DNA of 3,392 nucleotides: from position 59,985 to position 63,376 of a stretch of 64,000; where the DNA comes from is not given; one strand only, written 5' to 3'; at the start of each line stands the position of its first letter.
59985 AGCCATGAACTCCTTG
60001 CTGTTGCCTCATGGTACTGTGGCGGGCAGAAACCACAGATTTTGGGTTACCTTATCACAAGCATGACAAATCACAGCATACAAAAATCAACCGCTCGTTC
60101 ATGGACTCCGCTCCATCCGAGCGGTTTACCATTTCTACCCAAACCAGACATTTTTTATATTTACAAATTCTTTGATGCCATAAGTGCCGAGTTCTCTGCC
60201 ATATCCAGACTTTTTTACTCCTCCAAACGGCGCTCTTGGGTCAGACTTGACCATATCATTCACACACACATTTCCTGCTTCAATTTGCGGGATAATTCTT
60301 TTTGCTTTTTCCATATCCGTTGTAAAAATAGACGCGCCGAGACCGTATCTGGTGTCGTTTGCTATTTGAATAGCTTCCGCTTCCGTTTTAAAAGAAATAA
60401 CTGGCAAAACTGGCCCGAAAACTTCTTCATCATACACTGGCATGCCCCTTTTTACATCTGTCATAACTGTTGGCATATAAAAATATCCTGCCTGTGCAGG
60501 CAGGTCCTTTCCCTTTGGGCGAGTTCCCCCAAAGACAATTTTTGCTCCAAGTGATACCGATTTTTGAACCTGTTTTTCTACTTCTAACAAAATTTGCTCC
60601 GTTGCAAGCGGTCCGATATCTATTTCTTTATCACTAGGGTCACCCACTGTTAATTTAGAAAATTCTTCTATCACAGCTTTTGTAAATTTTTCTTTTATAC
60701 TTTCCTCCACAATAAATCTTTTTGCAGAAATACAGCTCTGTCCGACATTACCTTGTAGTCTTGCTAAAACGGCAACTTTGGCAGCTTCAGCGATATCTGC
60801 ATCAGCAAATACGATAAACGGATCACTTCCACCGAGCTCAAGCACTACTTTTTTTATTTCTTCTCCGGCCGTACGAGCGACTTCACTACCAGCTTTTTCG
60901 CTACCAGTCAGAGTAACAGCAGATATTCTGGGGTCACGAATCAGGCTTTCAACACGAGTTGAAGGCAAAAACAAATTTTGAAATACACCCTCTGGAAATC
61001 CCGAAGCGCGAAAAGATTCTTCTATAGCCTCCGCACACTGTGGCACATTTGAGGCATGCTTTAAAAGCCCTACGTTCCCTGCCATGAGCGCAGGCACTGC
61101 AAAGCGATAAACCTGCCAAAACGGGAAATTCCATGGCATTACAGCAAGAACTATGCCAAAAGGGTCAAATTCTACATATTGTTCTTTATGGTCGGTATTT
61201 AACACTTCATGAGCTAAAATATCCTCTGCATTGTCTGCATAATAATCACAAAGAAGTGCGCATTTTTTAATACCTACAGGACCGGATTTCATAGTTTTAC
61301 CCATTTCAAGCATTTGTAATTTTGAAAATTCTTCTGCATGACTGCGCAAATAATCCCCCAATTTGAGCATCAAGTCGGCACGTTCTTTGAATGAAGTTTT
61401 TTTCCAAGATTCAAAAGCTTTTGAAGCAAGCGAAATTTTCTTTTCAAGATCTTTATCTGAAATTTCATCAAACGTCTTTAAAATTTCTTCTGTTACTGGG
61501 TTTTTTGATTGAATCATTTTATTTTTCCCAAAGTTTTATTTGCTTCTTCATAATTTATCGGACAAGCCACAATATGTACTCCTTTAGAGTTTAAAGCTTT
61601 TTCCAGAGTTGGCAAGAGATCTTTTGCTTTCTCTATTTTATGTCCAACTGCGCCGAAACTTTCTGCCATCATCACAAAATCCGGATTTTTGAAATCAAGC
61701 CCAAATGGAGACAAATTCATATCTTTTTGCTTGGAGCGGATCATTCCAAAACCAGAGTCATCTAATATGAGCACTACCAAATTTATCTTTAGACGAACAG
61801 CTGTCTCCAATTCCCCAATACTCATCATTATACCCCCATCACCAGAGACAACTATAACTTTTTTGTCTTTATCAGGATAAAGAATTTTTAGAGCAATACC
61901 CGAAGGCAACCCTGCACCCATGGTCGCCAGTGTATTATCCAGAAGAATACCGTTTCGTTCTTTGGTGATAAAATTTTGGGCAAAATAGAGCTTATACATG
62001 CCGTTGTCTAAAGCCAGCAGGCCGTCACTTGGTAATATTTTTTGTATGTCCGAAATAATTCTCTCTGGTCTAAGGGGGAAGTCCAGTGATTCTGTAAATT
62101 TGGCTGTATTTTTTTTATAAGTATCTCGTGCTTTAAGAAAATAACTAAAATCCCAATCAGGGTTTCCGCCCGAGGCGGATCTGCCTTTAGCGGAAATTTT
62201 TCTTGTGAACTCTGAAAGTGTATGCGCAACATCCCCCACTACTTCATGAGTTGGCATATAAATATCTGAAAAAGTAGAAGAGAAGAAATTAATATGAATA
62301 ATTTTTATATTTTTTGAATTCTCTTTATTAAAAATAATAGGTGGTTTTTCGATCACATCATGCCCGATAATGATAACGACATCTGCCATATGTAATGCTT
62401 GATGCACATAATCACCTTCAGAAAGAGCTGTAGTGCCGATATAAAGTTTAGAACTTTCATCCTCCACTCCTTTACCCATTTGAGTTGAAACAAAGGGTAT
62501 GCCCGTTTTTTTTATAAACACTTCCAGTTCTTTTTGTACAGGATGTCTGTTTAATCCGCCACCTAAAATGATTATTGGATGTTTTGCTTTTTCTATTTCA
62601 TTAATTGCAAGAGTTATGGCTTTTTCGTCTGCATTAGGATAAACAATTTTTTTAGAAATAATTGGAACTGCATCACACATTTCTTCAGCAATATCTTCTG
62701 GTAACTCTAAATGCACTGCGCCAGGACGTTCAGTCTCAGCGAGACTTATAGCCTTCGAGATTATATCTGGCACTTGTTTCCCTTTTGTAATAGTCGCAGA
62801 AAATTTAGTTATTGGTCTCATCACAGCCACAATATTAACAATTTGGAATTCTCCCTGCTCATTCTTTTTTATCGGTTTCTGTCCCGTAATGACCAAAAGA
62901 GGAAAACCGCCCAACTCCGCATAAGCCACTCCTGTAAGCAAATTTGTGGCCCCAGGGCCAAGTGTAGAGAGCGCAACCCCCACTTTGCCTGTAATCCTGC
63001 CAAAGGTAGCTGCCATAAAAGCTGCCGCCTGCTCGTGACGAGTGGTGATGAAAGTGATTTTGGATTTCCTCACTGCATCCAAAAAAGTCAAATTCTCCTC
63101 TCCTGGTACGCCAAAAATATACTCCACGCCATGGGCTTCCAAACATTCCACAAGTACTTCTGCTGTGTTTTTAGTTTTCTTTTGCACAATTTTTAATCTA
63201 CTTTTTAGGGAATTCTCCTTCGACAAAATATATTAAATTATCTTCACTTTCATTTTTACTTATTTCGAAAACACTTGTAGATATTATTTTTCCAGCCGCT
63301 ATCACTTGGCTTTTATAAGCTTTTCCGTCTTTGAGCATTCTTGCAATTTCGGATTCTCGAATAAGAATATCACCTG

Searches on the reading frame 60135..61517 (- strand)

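Call 67: search_protein_families(library=pfam, proteins=[window:60135-61517:-], max_evalue=0.00001)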
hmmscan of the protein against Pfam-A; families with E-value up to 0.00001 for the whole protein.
window:60135-61517:- (460 aa): 1 family
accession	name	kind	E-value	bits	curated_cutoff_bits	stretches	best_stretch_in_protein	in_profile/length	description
PF00171.27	Aldedh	-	2.4e-141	471.9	23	1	2-457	9-461/461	Aldehyde dehydrogenase family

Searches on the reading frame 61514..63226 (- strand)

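Call 67: search_protein_families(library=pfam, proteins=[window:61514-63226:-], max_evalue=0.00001)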
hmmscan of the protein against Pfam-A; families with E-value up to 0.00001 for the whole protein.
window:61514-63226:- (570 aa): 3 families
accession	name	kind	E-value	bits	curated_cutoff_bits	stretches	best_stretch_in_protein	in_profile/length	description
PF02776.23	TPP_enzyme_N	-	8.6e-40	135.7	26.8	1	20-133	2-117/119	Thiamine pyrophosphate enzyme, N-terminal TPP binding domain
PF02775.26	TPP_enzyme_C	-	3.9e-36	124.6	21.9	1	407-554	1-150/151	Thiamine pyrophosphate enzyme, C-terminal TPP binding domain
PF00205.28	TPP_enzyme_M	-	5.1e-26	91.4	30.4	1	206-339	3-136/137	Thiamine pyrophosphate enzyme, central domain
